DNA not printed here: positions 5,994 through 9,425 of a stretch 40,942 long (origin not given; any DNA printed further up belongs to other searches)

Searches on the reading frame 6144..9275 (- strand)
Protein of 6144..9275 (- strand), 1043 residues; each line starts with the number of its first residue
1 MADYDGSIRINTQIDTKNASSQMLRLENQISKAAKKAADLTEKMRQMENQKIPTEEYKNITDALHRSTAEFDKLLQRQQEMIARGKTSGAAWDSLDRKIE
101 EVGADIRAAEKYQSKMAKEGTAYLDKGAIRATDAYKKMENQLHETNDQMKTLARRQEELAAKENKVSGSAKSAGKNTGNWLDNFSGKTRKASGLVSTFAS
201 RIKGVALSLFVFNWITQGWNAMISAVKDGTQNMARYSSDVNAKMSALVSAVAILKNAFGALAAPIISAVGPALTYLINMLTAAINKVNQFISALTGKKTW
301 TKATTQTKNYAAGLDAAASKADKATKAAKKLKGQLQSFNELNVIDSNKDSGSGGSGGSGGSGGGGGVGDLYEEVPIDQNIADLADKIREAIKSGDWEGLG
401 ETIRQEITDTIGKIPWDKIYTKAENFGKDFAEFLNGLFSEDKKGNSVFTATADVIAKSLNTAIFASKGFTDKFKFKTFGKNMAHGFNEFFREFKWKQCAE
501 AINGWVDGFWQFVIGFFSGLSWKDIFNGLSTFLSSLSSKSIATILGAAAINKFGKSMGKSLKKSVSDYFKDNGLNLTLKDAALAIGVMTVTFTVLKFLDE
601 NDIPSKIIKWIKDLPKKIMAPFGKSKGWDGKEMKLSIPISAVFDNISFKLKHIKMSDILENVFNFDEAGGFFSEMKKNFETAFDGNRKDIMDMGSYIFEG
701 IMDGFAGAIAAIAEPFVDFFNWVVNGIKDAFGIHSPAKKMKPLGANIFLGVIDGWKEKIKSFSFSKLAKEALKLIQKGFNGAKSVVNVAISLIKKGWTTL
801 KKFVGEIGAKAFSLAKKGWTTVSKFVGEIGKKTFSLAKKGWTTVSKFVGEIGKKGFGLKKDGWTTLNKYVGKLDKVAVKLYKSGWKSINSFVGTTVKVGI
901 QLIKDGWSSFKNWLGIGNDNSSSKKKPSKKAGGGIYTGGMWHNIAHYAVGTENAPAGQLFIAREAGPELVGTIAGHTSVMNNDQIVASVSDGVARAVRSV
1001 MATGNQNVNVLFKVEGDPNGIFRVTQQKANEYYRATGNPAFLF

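Call 80: search_protein_families(library=phrogs, proteins=[window:6144-9275:-], max_evalue=0.00001)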
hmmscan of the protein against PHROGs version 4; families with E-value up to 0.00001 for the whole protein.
window:6144-9275:- (1043 aa): 8 families
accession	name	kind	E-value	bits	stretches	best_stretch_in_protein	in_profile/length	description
phrog_1535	-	tail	8.5e-50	170.9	1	15-1038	142-1146/1152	tail length tape measure protein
phrog_37543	-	unknown function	6.6e-22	78.8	1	167-388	30-232/622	-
phrog_1272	-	tail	2.2e-19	69.8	1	680-761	1428-1510/1606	tail length tape measure protein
phrog_4372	-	tail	1.3e-10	40.4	1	215-787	1248-1573/1681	tail length tape measure protein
phrog_5493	-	tail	3.8e-10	39.7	1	671-762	927-1016/1102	tail length tape measure protein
phrog_1686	-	tail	2.2e-08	33.4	1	376-776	865-1132/1224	tail length tape measure protein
phrog_28918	-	unknown function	2.5e-08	33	1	219-622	176-599/1445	-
phrog_58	-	tail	3.3e-08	33.3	1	19-752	372-975/1544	tail length tape measure protein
